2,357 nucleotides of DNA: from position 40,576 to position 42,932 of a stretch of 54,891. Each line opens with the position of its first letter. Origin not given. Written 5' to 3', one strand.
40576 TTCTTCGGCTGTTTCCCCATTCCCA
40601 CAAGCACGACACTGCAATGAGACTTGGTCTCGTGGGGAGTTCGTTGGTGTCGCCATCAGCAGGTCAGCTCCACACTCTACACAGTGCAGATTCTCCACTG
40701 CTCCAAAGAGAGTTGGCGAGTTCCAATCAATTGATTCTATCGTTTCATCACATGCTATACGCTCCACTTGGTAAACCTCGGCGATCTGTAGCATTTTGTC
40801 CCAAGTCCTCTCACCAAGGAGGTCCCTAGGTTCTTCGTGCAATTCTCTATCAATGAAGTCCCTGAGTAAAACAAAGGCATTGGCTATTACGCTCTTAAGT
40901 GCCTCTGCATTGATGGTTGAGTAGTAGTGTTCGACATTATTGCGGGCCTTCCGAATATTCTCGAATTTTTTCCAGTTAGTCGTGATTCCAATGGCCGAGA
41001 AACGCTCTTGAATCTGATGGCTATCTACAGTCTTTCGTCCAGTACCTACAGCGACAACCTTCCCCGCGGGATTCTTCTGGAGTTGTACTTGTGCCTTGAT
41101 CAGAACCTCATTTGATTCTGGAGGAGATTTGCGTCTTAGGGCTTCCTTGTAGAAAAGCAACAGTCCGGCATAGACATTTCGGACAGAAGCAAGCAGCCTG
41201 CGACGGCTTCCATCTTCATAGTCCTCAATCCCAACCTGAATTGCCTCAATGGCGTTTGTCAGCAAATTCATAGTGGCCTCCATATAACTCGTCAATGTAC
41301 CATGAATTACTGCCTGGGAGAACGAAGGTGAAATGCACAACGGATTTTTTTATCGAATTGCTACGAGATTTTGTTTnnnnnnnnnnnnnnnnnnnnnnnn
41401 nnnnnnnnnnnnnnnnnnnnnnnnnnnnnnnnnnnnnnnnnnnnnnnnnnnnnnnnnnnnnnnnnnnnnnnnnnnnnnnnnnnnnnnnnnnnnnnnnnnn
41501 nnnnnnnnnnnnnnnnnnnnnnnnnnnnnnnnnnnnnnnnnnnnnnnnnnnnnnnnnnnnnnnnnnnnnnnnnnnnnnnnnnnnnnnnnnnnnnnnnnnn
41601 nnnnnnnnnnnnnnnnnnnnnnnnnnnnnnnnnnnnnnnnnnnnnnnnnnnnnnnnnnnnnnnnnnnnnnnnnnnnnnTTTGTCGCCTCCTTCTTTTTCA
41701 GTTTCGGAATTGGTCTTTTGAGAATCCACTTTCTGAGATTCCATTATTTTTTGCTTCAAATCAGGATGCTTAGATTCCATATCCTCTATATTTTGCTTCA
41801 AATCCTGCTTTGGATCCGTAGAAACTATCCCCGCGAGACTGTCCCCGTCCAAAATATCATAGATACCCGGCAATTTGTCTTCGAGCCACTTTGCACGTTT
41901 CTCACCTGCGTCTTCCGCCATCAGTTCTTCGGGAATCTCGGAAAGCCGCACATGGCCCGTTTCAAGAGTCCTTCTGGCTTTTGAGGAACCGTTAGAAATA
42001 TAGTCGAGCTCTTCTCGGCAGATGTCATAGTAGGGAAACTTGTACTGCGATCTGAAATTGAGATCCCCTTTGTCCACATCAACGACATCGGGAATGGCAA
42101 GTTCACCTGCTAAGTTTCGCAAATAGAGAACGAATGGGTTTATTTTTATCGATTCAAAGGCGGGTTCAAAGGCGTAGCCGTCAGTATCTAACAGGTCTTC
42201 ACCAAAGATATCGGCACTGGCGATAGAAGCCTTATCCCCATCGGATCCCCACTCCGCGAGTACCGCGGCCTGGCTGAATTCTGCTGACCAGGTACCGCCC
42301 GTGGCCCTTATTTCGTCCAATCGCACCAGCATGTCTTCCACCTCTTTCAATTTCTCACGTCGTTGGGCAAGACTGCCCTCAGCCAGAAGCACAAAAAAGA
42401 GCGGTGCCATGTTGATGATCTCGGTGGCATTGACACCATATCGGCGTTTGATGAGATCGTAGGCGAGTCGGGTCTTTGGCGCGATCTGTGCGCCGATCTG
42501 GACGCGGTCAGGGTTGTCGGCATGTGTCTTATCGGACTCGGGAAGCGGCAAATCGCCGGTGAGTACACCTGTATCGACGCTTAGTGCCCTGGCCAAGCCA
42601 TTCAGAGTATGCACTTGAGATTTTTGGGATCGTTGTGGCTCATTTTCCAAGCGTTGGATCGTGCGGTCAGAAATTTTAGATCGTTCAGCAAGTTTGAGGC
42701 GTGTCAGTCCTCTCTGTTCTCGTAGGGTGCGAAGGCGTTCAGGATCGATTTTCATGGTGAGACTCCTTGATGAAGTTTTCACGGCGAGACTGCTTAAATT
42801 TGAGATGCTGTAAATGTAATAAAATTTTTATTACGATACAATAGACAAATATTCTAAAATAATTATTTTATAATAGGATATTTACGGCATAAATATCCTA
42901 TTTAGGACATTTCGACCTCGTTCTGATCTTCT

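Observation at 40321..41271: HEPN-like domain fused to three CxxC...CxxC zinc ribbons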

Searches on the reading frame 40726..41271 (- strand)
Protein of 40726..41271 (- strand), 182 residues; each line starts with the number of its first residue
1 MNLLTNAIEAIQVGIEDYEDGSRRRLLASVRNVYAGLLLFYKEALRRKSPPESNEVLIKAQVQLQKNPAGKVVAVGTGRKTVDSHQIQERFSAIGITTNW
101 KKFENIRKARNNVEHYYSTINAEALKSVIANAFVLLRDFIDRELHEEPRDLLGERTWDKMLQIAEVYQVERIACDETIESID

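Call 54: predict_structure(alignment_id=A5)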
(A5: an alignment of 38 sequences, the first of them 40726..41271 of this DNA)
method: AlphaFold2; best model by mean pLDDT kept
length: 182 residues; sequences in the alignment: 38
mean_pLDDT: 94.4   pTM: 0.90
mean pLDDT of the five models: 94.4, 92.2, 91.7, 91.7, 90.9
residues with pLDDT >= 90: 164; 70-90: 14; 50-70: 4; < 50: 0
segments of 3 or more residues with pLDDT < 50: none
pLDDT, mean of each block of 10 residues (from residue 1): 92 98 95 98 97 94 93 95 97 97 95 77 94 98 97 97 95 93 80
secondary structure, 60 per line:
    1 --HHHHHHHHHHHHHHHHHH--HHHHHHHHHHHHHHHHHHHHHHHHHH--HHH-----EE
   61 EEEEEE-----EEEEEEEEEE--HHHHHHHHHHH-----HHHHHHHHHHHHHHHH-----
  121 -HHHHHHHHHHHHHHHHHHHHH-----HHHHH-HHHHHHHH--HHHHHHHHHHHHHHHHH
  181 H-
elements in order: H3-20 H23-48 E59-66 E72-81 H84-94 H100-115 H122-142 H148-152 H154-161 H164-181

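Call 56: fold_search(model_id=the predicted structure, library=pdb)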
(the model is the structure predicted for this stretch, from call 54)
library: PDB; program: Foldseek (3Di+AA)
matches with E <= 10: 392; with E <= 0.001: 0
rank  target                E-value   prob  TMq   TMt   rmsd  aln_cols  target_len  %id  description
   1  4oq6_A                6.6e-01  0.10  0.18  0.22  12.8       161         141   12  Crystal Structure of Human MCL-1 Bound to Inhibitor 4-hydroxy-4'-propylbiphenyl-3-carboxylic acid (released 2014-03-12)
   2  8pe3_A                7.6e-01  0.75  0.46  0.25   7.8       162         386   10  Structure of Csm6' from Streptococcus thermophilus in complex with cyclic hexa-adenylate (cA6) (released 2023-10-04)
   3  8b6h_DC               7.6e-01  0.15  0.27  0.12  14.8       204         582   11  Cryo-EM structure of cytochrome c oxidase dimer (complex IV) from respiratory supercomplex of Tetrahymena thermophila (released 2023-03-29)
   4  4oq6_B                9.4e-01  0.09  0.18  0.22  12.7       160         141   13  Crystal Structure of Human MCL-1 Bound to Inhibitor 4-hydroxy-4'-propylbiphenyl-3-carboxylic acid (released 2014-03-12)
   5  5uan_A                1.0e+00  0.06  0.18  0.14  18.8       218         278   10  Crystal structure of multi-domain RAR-beta-RXR-alpha heterodimer on DNA (released 2017-10-18)
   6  6a60_D                1.2e+00  0.05  0.18  0.17  19.9       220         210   11  Crystal structure of human FXR/RXR-LBD heterodimer bound to GW4064 and 9cRA and SRC1 (released 2018-10-10)
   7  5wmx_A                1.2e+00  0.09  0.26  0.15  15.5       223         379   13  Structural Insights into Substrate and Inhibitor Binding Sites in Human Indoleamine 2,3-Dioxygenase 1 (released 2017-12-06)
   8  6b4l_A                1.2e+00  0.08  0.18  0.21  13.3       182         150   12  Crystal structure of MCL-1 in complex with a BIM competitive inhibitor (released 2017-10-04)
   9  8xeh_D                1.4e+00  0.47  0.40  0.54   6.7       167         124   13  Crystal structure of HEPN-MNT complex (released 2024-12-18)
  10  7w5z_C3               1.4e+00  0.11  0.27  0.13  14.7       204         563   11  Cryo-EM structure of Tetrahymena thermophila mitochondrial complex IV, composite dimer model (released 2022-04-06)
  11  5fdo_A                1.6e+00  0.07  0.19  0.22  13.5       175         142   14  Mcl-1 complexed with small molecule inhibitor (released 2016-03-02)
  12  8h7b_B                1.7e+00  0.06  0.18  0.22  13.1       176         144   12  The crystal structure of human mcl1 kinase domain in complex with MCL1-M-EBA (released 2023-02-22)
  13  4oq5_C                1.7e+00  0.06  0.19  0.21  14.1       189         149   13  Crystal Structure of Human MCL-1 Bound to Inhibitor 4-(4-methylnaphthalen-1-yl)-2-{[(4-phenoxyphenyl)sulfonyl]amino}be (released 2014-03-12)
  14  5vkc_A                1.9e+00  0.06  0.18  0.21  13.5       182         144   14  Crystal structure of MCL-1 in complex with a BIM competitive inhibitor (released 2017-05-03)
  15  7xge_D                1.9e+00  0.06  0.19  0.21  13.5       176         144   14  Crystal structure of MCL-1 in complex with computationally designed inhibitor protein (released 2022-07-20)
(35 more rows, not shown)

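Call 75: fold_search(model_id=the predicted structure, library=viral)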
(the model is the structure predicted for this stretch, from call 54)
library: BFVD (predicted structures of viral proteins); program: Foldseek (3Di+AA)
matches with E <= 10: 317; with E <= 0.001: 1
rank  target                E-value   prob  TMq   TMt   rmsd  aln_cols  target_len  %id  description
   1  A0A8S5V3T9            7.4e-04  1.00  0.66  0.42   4.2       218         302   18  Uncharacterized protein [Siphoviridae sp. cttKr9]
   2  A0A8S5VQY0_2          1.0e-01  0.20  0.17  0.05  16.2       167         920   15  (no name in the UniProt tables at hand)
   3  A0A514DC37            6.7e-01  0.06  0.15  0.13  16.9       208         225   10  (no name in the UniProt tables at hand)
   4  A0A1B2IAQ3            7.1e-01  0.08  0.20  0.10  20.1       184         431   12  (no name in the UniProt tables at hand)
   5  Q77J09                8.2e-01  0.06  0.17  0.13  15.4       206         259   13  Wsv406 [White spot syndrome virus (isolate Shrimp/China/Tongan/1996)]
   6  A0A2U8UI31            9.1e-01  0.13  0.19  0.18  14.1       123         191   10  (no name in the UniProt tables at hand)
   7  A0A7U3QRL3            9.6e-01  0.08  0.18  0.16  14.6       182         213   13  PreC/core protein [White sucker hepatitis B virus]
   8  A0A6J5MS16            1.0e+00  0.15  0.19  0.24  12.4       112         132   10  Uncharacterized protein [uncultured Caudovirales phage]
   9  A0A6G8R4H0            1.0e+00  0.11  0.23  0.21  15.8       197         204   11  (no name in the UniProt tables at hand)
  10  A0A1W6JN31            1.1e+00  0.09  0.19  0.20  20.3       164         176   10  Uncharacterized protein [Lactococcus phage LW81]
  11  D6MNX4                1.1e+00  0.04  0.16  0.12  20.0       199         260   10  RNA-directed RNA polymerase L (Fragment) [Seewis virus]
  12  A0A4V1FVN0            1.2e+00  0.07  0.19  0.11  17.3       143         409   16  (no name in the UniProt tables at hand)
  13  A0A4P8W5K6            1.2e+00  0.04  0.12  0.13  19.1       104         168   13  (no name in the UniProt tables at hand)
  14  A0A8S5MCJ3            1.2e+00  0.20  0.31  0.33   9.1       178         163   12  Uncharacterized protein [Podoviridae sp. ct53O25]
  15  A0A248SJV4            1.2e+00  0.11  0.21  0.15  23.1       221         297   10  (no name in the UniProt tables at hand)
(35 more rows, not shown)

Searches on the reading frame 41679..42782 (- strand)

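Call 4: search_protein_families(library=pfam, proteins=[window:41679-42782:-], max_evalue=1)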
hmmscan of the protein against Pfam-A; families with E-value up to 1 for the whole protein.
window:41679-42782:- (368 aa): 5 families
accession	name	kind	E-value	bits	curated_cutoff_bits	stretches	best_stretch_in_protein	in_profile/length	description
PF13560.12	HTH_31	-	4.1e-07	30.7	27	1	16-70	5-57/64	Helix-turn-helix domain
PF01381.28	HTH_3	-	6e-07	29.9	23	1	17-70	1-51/55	Helix-turn-helix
PF12844.13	HTH_19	-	2.1e-06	28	30.2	1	15-66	2-50/64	Helix-turn-helix domain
PF13413.12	HTH_25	-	4.4e-06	26.9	24.6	1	16-48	1-33/62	Helix-turn-helix domain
PF13443.12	HTH_26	-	0.0021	18.7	22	1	16-70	1-53/63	Cro/C1-type HTH DNA-binding domain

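Call 5: search_protein_families(library=padloc, proteins=[window:41679-42782:-], max_evalue=1)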
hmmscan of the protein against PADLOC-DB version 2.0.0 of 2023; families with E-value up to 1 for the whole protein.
window:41679-42782:- (368 aa): 12 families
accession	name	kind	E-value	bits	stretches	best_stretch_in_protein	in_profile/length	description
PDLC04142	capH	-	3e-08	32.6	1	10-78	4-69/103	capH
PDLC03949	RmrA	-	1e-07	29.2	1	12-76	2-63/363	-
PDLC02926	HTH_VI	-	5.1e-06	24.7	1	16-74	5-60/92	-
PDLC03946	RmrA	-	1e-05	22.5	1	13-69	3-56/357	-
PDLC03951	RmrA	-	4.1e-05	20.7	1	12-76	8-69/400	-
PDLC03954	RmrA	-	5e-05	20.4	1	10-85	8-80/380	-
PDLC03948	RmrA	-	0.00055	16.9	1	9-68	5-61/397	-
PDLC03953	RmrA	-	0.00066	17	1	11-59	4-52/373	-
PDLC03955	RmrA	-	0.0026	15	1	5-83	13-88/371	-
PDLC03944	RmrA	-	0.0051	13.9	1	9-60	3-54/384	-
PDLC03947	RmrA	-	0.01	12.7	1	10-48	9-47/383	-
PDLC03945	RmrA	-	0.015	12.5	1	15-71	5-58/394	-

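Call 6: search_protein_families(library=ncbifam, proteins=[window:41679-42782:-], max_evalue=1)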
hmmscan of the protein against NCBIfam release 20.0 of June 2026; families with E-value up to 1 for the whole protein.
window:41679-42782:- (368 aa): 9 families
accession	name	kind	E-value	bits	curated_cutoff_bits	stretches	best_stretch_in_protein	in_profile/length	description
NF006015.0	PRK08154.1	subfamily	2.5e-06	26.9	204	1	15-77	33-92/314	anaerobic benzoate catabolism transcriptional regulator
NF003162.0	PRK04140.1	equivalog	0.00017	20.7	263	1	10-53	124-167/317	transcriptional regulator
TIGR03070.1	couple_hipB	subfamily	0.00025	20.9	71.65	1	17-51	7-41/58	type II toxin-antitoxin system Y4mF family antitoxin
NF041951.1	phage_RstR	subfamily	0.0008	19.6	80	1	15-77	5-64/108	RstR family transcriptional repressor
NF007271.0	PRK09726.1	equivalog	0.0034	17.3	79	1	16-72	16-69/88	type II toxin-antitoxin system antitoxin HipB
NF052239.1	antitox_spr1629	equivalog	0.03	13.4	335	1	15-71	5-58/377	spr1629 family repressor/antitoxin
TIGR03830.1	CxxCG_CxxCG_HTH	subfamily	0.05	13.4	61.8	1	6-65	59-118/127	type II TA system antitoxin MqsA family protein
NF058600.1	TransRegSco1979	equivalog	0.063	12.3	350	1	15-60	11-56/280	Sco1979 family transcriptional regulator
TIGR00270.2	TIGR00270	equivalog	0.24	11.2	110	1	15-48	78-111/159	multiprotein bridging factor aMBF1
